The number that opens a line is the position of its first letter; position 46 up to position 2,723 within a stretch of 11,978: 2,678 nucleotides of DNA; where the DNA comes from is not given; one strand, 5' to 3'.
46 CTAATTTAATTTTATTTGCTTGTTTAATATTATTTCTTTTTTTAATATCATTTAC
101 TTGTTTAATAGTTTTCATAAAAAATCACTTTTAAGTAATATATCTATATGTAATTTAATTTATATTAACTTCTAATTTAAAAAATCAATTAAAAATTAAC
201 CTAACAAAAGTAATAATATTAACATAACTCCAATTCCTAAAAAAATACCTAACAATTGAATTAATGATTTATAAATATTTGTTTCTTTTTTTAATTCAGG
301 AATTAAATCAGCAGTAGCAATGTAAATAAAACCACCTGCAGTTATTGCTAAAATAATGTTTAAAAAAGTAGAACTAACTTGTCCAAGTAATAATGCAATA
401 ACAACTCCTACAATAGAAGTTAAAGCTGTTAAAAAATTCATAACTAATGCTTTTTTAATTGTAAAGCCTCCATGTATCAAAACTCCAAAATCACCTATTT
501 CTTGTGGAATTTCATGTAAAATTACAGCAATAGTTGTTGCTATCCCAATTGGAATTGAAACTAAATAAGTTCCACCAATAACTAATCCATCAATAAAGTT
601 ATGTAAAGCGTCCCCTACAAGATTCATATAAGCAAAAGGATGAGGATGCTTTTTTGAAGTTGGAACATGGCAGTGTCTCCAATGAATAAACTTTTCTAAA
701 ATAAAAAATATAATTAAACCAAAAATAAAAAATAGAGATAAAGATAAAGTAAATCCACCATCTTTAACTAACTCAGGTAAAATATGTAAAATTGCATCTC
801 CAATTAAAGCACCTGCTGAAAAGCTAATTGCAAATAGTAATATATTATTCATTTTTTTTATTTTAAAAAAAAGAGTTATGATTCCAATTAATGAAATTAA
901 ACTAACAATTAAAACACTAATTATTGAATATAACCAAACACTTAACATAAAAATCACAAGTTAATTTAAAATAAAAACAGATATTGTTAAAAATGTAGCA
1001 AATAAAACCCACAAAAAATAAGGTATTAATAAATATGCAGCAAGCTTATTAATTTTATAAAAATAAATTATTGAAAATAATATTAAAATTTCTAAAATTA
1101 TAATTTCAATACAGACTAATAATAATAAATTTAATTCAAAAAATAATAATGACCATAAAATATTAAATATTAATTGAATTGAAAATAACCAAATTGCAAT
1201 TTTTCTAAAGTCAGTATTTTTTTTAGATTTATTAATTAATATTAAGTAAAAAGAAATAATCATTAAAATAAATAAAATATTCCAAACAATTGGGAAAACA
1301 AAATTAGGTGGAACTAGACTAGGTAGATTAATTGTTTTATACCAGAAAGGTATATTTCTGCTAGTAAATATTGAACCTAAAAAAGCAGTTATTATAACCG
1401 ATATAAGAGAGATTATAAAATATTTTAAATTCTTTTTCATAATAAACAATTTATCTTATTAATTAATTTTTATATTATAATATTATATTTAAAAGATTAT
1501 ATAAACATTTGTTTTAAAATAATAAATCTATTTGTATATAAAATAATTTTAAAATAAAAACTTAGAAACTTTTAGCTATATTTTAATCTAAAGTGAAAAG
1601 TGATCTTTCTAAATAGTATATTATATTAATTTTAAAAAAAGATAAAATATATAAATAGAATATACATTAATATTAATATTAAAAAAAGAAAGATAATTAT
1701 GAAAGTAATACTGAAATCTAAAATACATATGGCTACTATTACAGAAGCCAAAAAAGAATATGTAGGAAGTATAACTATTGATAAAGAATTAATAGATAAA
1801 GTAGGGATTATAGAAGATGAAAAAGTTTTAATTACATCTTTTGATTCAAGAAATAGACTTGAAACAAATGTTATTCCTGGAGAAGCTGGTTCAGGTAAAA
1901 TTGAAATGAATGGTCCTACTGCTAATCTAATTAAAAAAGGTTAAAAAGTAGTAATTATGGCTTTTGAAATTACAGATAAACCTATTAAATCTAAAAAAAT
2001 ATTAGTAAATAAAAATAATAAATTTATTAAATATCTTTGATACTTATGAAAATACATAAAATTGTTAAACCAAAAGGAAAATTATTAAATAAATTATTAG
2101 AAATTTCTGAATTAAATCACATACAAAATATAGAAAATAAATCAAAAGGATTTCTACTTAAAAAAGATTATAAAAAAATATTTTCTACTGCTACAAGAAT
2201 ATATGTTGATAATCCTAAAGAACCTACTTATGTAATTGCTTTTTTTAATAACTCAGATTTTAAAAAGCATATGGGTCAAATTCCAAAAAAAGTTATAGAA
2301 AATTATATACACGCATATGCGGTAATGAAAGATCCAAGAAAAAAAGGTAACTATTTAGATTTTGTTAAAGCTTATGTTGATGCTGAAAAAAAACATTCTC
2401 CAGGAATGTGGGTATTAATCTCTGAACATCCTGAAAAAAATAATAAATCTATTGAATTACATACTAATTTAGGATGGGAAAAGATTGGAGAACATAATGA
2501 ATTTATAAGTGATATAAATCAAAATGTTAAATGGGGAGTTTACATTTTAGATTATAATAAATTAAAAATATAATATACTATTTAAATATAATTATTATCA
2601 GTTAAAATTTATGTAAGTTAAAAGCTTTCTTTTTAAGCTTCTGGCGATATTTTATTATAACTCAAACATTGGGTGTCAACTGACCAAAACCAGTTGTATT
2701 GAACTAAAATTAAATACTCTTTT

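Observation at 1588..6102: Two conserved 12-mers (P and Q) alternate and partition the AT-rich half into cassette-like modules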

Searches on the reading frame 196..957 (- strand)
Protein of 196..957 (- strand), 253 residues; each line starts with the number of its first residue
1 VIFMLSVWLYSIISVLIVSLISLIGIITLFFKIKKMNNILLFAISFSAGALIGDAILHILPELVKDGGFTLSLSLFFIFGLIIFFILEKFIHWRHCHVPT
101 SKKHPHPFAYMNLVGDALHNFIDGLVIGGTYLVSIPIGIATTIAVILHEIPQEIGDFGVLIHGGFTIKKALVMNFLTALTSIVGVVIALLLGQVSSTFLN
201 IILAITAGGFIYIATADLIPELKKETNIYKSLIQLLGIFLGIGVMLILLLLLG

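Call 10: search_protein_families(library=pfam, proteins=[window:196-957:-], max_evalue=0.01)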
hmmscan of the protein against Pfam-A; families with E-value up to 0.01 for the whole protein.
window:196-957:- (253 aa): 1 family
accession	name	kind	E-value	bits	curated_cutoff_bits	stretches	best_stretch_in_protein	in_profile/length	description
PF02535.28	Zip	-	7.4e-50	170.4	35.1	2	109-248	178-322/323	ZIP Zinc transporter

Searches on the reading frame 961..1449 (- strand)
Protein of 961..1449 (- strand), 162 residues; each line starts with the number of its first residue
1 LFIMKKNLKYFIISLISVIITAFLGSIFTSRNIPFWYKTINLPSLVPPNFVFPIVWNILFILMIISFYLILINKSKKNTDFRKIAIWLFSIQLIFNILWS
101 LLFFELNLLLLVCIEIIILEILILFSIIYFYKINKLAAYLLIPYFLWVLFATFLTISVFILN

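Call 10: search_protein_families(library=pfam, proteins=[window:961-1449:-], max_evalue=0.01)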
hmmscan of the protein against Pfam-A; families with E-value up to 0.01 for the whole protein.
window:961-1449:- (162 aa): 1 family
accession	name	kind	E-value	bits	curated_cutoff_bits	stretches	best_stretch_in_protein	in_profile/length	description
PF03073.20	TspO_MBR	-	1e-38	132.8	24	1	18-158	5-143/145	TspO/MBR family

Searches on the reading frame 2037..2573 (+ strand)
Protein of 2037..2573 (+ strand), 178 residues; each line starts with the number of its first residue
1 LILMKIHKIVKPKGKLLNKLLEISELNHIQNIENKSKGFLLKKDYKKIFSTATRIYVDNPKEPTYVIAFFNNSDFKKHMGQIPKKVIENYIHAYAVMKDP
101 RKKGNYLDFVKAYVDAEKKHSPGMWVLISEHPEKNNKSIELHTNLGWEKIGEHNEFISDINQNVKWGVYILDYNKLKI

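Call 10: search_protein_families(library=pfam, proteins=[window:2037-2573:+], max_evalue=0.01)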
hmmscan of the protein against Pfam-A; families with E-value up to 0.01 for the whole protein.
window:2037-2573:+ (178 aa): 0 families

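Call 36: find_encoding_contigs(protein=window:2046-2573:+, flank=10000, max_places=10)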
Protein window:2046-2573:+ (175 aa): 19 contigs read that carry it; 10 places shown.
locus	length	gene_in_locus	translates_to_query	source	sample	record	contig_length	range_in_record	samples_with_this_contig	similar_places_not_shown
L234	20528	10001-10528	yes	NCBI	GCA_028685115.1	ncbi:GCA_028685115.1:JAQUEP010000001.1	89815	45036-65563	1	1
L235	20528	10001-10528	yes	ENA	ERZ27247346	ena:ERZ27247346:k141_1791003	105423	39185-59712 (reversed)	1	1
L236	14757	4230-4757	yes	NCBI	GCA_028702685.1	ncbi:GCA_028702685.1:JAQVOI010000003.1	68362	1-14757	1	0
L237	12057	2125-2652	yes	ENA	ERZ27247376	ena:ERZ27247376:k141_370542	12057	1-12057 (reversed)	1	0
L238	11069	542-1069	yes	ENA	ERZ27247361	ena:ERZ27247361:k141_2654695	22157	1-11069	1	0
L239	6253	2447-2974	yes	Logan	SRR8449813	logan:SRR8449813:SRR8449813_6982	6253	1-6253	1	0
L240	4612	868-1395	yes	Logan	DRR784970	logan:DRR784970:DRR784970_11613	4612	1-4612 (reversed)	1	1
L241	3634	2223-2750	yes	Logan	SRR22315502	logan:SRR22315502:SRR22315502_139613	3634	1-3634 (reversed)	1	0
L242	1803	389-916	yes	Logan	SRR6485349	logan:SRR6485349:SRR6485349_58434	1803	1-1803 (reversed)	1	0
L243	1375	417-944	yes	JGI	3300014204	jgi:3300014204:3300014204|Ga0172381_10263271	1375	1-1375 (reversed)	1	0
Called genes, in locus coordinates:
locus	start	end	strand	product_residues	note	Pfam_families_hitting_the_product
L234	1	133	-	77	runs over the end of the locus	PF00462:Glutaredoxin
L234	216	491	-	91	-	PF12840:HTH_20 (weak), PF01022:HTH_5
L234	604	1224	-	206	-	PF02517:Rce1-like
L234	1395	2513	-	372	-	PF13098:Thioredoxin_2 (faint)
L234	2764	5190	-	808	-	-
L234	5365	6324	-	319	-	PF00135:COesterase, PF20434:BD-FAE, PF07859:Abhydrolase_3, PF00326:Peptidase_S9 (faint)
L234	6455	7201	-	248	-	PF01061:ABC2_membrane, PF12698:ABC2_membrane_3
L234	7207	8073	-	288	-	PF00005:ABC_tran, PF13304:AAA_21 (weak)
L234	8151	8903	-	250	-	PF02535:Zip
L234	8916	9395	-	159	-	PF03073:TspO_MBR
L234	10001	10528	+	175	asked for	-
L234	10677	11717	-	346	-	PF02016:Peptidase_S66, PF17676:Peptidase_S66C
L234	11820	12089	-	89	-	-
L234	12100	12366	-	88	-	-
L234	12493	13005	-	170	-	PF00583:Acetyltransf_1 (weak)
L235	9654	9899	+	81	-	PF02261:Asp_decarbox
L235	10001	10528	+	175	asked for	-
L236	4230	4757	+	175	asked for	-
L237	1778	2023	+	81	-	PF02261:Asp_decarbox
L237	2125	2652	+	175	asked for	-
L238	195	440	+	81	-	PF02261:Asp_decarbox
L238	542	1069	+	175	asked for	-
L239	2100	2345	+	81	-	PF02261:Asp_decarbox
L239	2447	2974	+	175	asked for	-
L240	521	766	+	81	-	PF02261:Asp_decarbox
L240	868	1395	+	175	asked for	-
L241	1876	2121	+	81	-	PF02261:Asp_decarbox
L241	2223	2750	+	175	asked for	-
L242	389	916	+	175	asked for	-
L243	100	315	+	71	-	PF02261:Asp_decarbox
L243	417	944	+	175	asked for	-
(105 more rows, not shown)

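Call 90: search_protein_families(library=phrogs, proteins=[window:2046-2570:+], max_evalue=0.01)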
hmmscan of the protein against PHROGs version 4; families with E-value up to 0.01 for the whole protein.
window:2046-2570:+ (175 aa): 0 families

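Call 91: search_protein_families(library=ncbifam, proteins=[window:2046-2570:+], max_evalue=0.01)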
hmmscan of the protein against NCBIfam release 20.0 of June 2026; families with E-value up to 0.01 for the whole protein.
window:2046-2570:+ (175 aa): 0 families
